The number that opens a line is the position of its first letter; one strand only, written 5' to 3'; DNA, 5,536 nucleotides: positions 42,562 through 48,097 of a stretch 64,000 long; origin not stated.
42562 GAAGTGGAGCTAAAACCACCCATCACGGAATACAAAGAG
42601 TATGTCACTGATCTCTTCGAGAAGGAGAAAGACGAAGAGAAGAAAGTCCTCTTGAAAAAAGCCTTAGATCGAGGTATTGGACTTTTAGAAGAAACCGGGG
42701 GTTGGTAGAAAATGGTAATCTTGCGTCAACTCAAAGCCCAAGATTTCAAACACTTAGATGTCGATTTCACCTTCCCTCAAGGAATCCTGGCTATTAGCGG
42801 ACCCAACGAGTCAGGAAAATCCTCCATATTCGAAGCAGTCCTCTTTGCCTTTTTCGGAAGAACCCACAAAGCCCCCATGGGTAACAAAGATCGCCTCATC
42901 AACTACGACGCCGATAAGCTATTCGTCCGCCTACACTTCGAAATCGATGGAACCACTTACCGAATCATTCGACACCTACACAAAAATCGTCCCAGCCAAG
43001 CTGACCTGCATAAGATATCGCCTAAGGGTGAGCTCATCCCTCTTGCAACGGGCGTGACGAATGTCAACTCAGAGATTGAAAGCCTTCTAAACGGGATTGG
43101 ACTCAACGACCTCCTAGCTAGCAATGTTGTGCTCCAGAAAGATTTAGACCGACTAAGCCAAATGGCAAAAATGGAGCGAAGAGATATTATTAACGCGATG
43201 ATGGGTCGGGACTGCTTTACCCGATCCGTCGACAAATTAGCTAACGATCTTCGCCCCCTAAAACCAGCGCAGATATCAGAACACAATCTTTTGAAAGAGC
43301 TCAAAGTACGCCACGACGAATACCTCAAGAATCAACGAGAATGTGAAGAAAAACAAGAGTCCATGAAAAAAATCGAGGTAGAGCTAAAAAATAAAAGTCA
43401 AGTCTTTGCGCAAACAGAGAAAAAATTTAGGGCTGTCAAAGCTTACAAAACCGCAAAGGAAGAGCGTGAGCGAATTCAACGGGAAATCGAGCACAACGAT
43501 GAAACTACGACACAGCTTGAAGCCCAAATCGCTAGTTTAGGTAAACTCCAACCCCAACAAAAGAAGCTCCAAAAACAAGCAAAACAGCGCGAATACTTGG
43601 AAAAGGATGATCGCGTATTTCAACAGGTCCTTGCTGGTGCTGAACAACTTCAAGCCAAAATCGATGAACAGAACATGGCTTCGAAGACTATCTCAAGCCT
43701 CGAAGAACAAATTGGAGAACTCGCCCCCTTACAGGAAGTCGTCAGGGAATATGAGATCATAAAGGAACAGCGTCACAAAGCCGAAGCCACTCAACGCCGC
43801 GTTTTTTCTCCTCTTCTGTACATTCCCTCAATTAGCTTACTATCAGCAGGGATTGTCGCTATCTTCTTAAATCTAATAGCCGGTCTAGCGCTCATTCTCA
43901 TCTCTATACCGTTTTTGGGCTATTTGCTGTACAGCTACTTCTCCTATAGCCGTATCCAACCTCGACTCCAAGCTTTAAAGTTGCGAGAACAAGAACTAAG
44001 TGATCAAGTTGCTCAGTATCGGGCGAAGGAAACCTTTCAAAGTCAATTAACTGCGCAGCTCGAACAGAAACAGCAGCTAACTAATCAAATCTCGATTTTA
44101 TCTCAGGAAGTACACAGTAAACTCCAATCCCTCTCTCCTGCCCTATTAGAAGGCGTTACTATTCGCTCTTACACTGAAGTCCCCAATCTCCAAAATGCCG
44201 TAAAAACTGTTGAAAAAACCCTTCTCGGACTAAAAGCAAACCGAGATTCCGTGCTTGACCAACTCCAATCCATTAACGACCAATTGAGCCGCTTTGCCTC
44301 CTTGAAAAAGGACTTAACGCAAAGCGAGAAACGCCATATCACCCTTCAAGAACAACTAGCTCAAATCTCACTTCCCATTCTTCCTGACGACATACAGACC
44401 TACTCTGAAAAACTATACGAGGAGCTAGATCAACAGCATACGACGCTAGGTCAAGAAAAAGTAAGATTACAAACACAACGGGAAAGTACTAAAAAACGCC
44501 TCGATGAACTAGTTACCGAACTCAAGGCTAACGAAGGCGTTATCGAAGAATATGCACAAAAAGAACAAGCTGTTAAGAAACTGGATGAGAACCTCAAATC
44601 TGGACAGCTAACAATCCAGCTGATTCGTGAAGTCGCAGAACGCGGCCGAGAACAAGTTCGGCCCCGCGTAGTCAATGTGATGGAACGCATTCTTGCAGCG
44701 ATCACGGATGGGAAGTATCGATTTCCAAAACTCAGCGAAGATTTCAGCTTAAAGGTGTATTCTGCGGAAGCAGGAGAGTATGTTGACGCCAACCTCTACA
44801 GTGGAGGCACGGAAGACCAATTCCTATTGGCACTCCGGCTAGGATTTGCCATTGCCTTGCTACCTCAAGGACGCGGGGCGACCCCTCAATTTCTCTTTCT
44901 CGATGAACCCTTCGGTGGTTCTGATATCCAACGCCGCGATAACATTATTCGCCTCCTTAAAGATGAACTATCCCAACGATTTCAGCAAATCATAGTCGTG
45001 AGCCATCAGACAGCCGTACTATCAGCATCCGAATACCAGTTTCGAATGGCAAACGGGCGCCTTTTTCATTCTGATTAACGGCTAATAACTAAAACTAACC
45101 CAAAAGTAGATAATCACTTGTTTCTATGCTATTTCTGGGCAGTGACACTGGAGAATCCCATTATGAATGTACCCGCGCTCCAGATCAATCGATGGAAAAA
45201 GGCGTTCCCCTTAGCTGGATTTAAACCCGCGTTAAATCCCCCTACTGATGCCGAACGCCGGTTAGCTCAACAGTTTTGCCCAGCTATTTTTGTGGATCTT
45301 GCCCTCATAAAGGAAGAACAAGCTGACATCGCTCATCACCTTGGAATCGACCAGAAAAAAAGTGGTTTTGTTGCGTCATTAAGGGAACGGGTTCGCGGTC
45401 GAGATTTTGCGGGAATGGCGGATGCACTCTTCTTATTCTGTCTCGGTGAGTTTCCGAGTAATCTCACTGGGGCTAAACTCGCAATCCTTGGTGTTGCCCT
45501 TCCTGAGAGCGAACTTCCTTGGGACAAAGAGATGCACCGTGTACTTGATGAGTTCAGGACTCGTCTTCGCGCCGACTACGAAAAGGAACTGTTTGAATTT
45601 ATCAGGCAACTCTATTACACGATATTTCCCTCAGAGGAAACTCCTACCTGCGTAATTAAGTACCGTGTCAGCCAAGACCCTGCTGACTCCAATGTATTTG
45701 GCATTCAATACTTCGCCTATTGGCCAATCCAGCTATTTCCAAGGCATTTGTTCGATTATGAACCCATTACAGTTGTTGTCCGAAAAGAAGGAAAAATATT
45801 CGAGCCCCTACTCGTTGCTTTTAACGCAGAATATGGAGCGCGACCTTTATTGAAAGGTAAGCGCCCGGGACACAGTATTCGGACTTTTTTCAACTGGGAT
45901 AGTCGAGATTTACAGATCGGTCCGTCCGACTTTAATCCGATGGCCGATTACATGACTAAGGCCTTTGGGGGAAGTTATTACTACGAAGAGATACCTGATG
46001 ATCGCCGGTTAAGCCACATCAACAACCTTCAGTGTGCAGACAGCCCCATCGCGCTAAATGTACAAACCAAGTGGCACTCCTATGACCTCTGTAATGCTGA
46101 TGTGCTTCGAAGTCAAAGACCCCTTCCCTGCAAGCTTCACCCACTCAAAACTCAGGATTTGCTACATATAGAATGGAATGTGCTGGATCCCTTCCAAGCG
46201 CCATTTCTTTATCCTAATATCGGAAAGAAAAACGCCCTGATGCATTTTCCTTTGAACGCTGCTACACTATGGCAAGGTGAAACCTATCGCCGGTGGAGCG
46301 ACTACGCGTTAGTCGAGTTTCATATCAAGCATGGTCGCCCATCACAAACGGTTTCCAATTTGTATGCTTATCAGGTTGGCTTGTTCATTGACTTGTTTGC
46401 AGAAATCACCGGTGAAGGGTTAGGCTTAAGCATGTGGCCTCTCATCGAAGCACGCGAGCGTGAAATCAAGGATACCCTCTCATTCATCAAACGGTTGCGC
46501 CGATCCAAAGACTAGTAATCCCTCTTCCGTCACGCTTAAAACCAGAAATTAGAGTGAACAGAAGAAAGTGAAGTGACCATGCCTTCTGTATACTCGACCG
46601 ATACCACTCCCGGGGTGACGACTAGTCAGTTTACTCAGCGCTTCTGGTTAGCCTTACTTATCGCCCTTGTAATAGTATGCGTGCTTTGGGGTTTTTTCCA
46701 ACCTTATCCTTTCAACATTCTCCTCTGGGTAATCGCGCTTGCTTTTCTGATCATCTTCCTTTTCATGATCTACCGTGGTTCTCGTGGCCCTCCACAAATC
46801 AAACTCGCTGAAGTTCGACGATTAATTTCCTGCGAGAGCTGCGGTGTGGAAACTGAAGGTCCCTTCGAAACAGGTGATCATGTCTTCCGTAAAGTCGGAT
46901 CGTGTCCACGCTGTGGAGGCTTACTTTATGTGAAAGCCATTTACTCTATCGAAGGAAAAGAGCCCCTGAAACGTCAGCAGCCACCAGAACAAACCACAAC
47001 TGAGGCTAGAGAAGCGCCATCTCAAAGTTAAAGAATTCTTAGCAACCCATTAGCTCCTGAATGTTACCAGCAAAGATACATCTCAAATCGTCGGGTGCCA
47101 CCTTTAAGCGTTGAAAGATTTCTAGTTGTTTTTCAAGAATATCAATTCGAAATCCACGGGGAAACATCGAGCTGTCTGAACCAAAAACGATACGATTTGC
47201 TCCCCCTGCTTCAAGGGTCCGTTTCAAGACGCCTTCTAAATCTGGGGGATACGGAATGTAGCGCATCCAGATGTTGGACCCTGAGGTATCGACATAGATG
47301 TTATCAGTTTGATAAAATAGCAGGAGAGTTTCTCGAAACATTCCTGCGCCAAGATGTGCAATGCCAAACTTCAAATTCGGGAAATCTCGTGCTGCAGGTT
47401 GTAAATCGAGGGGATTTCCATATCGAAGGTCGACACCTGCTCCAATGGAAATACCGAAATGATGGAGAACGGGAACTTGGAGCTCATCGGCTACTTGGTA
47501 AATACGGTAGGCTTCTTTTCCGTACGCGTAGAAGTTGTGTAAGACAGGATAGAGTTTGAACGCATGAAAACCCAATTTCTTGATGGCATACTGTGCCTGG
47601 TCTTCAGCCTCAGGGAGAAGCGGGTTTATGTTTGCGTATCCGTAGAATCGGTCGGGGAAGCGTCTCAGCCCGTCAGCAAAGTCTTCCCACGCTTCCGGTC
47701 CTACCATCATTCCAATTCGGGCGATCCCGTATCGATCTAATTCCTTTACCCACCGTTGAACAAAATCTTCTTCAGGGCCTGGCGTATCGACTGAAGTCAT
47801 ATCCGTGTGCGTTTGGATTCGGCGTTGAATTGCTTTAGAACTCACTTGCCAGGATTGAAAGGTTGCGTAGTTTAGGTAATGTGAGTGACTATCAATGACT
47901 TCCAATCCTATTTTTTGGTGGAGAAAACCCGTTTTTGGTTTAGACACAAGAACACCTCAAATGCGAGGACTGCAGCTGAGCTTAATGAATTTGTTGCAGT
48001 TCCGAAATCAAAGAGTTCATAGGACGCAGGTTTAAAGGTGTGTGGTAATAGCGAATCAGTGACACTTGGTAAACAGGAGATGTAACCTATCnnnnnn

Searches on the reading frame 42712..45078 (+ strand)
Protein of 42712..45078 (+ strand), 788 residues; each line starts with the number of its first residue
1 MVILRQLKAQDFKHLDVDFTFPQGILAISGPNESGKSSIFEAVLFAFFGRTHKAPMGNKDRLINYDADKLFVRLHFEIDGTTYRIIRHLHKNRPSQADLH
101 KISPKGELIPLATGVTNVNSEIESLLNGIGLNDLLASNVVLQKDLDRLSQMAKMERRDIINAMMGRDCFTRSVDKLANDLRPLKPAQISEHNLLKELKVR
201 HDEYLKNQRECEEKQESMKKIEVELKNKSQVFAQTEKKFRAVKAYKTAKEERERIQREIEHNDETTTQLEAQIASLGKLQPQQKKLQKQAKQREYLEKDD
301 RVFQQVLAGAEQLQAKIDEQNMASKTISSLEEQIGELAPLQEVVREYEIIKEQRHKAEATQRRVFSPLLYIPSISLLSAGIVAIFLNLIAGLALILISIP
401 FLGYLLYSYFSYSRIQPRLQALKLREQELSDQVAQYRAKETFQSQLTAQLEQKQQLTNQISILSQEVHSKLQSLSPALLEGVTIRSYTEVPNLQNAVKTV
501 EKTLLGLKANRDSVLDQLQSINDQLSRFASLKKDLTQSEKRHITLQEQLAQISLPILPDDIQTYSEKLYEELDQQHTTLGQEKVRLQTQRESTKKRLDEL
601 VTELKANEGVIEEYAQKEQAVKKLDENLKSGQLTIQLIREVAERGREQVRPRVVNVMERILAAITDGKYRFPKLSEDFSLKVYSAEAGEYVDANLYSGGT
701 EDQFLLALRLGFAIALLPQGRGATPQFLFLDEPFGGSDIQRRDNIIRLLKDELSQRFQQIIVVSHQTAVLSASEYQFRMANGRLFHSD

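Call 3: search_protein_families(library=pfam, proteins=[window:42712-45078:+], max_evalue=0.01)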
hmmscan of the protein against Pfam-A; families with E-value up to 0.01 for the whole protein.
window:42712-45078:+ (788 aa): 6 families
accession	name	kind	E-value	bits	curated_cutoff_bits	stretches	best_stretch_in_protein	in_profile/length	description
PF13476.12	AAA_23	-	2.2e-16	61.5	27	1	15-233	11-194/201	AAA domain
PF02463.25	SMC_N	-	6.2e-15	55.7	40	2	4-65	2-67/220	RecF/RecN/SMC N terminal domain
PF13304.12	AAA_21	-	4e-08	34.1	27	1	709-770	244-303/304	AAA domain, putative AbiEii toxin, Type IV TA system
PF13558.12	SbcC_Walker_B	-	1.1e-05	26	27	1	693-750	30-89/90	SbcC/RAD50-like, Walker B motif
PF13514.12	AAA_27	-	4.8e-05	23.5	22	1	13-115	15-114/206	AAA domain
PF13555.12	AAA_29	-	0.0017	18.5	27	1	20-51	18-50/61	P-loop containing region of AAA domain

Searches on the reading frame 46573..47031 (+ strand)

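Call 3: search_protein_families(library=pfam, proteins=[window:46573-47031:+], max_evalue=0.01)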
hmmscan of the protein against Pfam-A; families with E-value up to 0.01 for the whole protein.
window:46573-47031:+ (152 aa): 1 family
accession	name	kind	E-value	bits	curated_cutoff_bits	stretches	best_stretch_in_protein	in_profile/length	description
PF22747.2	Zn_ribbon_DUF2089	-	0.0068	16.9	27.6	0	85-100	13-28/32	DUF2089 zinc ribbon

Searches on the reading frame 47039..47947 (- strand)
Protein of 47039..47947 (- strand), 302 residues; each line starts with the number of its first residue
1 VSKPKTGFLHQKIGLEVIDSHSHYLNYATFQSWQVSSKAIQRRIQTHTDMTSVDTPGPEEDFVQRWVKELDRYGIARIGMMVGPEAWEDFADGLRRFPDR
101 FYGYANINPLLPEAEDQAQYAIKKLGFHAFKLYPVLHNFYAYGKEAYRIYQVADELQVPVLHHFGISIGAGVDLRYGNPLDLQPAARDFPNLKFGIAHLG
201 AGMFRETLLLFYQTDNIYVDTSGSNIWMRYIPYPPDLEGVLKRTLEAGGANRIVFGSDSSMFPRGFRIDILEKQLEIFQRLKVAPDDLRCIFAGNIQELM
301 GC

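Call 3: search_protein_families(library=pfam, proteins=[window:47039-47947:-], max_evalue=0.01)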
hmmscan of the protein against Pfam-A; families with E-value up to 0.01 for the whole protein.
window:47039-47947:- (302 aa): 1 family
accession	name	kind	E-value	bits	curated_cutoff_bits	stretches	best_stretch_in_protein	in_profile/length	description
PF04909.20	Amidohydro_2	-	1.2e-31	111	26.4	1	69-299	46-286/289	Amidohydrolase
